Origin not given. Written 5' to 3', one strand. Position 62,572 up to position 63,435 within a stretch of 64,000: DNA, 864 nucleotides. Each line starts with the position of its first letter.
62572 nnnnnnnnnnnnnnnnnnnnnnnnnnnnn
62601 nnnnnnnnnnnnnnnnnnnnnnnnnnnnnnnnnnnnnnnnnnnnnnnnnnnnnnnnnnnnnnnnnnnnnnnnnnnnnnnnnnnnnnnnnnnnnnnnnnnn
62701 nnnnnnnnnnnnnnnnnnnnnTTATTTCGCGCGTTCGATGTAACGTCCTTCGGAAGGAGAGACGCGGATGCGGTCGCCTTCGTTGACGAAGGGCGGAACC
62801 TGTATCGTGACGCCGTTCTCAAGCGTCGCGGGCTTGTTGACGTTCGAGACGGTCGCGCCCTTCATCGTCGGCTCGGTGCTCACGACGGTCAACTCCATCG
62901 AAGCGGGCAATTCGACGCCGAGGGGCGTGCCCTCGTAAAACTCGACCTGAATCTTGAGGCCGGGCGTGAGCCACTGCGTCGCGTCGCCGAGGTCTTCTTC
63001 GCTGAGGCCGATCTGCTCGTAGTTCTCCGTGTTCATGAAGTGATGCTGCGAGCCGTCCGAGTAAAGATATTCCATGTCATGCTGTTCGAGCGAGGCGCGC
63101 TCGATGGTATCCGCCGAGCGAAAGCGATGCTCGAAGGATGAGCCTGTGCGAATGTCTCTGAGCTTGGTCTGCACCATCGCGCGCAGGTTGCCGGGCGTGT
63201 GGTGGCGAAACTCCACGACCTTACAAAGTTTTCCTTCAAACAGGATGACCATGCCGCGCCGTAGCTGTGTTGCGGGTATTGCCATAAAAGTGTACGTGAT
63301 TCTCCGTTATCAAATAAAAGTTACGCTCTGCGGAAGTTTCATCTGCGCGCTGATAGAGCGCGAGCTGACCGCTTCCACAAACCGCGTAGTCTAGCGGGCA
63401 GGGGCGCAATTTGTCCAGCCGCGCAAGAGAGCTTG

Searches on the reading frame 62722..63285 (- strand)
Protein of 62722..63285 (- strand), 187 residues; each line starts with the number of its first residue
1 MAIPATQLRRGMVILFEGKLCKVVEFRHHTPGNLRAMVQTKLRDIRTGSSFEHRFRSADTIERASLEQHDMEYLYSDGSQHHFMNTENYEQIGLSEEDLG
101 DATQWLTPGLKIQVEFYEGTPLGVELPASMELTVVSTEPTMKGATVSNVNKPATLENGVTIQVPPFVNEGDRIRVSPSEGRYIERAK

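Call 72: search_protein_families(library=pfam, proteins=[window:62722-63285:-], max_evalue=0.001)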
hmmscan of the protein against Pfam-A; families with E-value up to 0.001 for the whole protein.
window:62722-63285:- (187 aa): 3 families
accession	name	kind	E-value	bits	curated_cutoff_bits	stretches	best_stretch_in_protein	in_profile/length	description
PF09285.17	Elong-fact-P_C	-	2.4e-24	85.2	25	1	131-185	2-56/56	Elongation factor P, C-terminal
PF01132.26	EFP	-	4e-22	78.4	27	1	69-122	1-54/54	Elongation factor P (EF-P) OB domain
PF08207.18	EFP_N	-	1.3e-20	73.6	23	1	5-60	2-57/58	Elongation factor P (EF-P) KOW-like domain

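Call 81: list_cluster_members(proteins=[window:62722-63285:-, window:37105-38181:-, window:34102-34743:+, window:42254-43387:+, window:45372-45905:+, window:43949-45322:+])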
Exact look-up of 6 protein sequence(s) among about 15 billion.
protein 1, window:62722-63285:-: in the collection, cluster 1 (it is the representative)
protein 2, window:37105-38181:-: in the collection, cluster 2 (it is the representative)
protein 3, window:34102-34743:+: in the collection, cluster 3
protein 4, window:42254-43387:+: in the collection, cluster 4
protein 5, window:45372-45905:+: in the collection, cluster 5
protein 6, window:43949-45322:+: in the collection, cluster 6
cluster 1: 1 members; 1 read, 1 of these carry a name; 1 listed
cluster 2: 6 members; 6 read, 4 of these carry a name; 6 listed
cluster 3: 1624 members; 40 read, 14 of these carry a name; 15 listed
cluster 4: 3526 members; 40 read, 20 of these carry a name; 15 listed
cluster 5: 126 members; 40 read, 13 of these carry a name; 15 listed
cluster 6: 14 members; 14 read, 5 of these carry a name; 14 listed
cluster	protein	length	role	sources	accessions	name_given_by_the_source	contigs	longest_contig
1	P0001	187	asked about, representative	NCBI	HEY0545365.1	MAG TPA: elongation factor P [Pyrinomonadaceae bacterium]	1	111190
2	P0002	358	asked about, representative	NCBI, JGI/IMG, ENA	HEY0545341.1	MAG TPA: peptide chain release factor 1 [Pyrinomonadaceae bacterium] | peptide chain release factor 1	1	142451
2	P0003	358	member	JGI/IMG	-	peptide chain release factor 1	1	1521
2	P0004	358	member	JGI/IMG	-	peptide chain release factor 1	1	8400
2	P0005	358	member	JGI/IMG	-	peptide chain release factor 1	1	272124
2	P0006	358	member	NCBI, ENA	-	-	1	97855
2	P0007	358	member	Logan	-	-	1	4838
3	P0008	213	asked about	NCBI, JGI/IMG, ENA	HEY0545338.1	MAG TPA: NADH-quinone oxidoreductase subunit B family protein [Pyrinomonadaceae bacterium] | NADH-quinone oxidoreductase subunit B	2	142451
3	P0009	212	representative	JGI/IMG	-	NADH-quinone oxidoreductase subunit B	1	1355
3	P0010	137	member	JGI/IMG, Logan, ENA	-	NADH-quinone oxidoreductase subunit A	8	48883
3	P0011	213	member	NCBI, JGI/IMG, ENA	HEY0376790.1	MAG TPA: NADH-quinone oxidoreductase subunit B family protein [Pyrinomonadaceae bacterium] | NADH-quinone oxidoreductase subunit B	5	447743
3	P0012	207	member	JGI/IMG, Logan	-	NADH-quinone oxidoreductase subunit B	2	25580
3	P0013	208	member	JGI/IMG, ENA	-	NADH-quinone oxidoreductase subunit B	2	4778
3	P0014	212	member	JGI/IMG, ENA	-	NADH-quinone oxidoreductase subunit B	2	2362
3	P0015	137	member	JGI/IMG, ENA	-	NADH-quinone oxidoreductase subunit A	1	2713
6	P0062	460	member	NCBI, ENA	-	-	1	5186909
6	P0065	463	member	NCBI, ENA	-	-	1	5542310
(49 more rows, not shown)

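Call 82: find_encoding_contigs(protein=P0065, flank=10000, max_places=2)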
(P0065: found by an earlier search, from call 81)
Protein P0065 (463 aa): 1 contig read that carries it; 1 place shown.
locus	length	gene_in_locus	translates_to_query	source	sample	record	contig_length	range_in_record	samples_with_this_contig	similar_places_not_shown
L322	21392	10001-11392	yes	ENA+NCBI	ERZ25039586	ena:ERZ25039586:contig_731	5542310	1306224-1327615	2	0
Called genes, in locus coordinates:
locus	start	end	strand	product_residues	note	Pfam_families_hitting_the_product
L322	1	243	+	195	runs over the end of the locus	PF07638:Sigma70_ECF (faint), PF12645:HTH_16 (faint), PF04542:Sigma70_r2, PF08281:Sigma70_r4_2, PF04545:Sigma70_r4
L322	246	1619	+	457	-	PF13490:zf-HC2 (weak), PF04773:FecR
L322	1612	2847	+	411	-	-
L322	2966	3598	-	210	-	PF00300:His_Phos_1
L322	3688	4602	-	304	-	PF03462:PCRF, PF00472:RF-1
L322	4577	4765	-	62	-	PF03462:PCRF (weak)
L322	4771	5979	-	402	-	PF07136:DUF1385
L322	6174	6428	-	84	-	PF01197:Ribosomal_L31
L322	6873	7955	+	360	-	PF00329:Complex1_30kDa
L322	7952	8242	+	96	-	-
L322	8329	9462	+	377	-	PF00346:Complex1_49kDa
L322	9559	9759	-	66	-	-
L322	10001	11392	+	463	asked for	PF00146:NADHdh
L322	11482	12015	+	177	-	PF13183:Fer4_8 (faint), PF12797:Fer4_2 (faint), PF13237:Fer4_10 (faint), PF14697:Fer4_21 (weak), PF12838:Fer4_7, PF00037:Fer4 (weak)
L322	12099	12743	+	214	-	PF00499:Oxidored_q3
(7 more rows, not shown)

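Call 83: find_encoding_contigs(protein=P0062, flank=10000, max_places=2)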
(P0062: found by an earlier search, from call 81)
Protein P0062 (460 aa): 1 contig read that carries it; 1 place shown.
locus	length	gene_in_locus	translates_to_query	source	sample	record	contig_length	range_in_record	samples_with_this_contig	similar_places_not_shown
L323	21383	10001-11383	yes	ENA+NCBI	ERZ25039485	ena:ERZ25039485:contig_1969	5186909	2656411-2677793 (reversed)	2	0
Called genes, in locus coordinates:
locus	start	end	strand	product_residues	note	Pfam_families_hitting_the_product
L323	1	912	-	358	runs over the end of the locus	PF03462:PCRF, PF00472:RF-1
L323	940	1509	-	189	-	PF05685:Uma2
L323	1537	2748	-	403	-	PF07136:DUF1385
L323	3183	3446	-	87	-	PF01197:Ribosomal_L31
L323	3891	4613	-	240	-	-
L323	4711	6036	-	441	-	PF01551:Peptidase_M23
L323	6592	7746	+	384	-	PF00329:Complex1_30kDa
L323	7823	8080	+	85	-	-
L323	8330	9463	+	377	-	PF00346:Complex1_49kDa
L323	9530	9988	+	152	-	PF04115:Ureidogly_lyase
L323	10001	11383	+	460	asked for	PF00146:NADHdh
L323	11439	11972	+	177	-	PF13183:Fer4_8 (faint), PF13187:Fer4_9 (faint), PF12797:Fer4_2 (faint), PF13237:Fer4_10 (faint), PF14697:Fer4_21 (weak), PF12838:Fer4_7, PF00037:Fer4 (weak)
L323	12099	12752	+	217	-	PF00499:Oxidored_q3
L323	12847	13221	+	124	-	PF00420:Oxidored_q2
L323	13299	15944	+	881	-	PF00662:Proton_antipo_N, PF00361:Proton_antipo_M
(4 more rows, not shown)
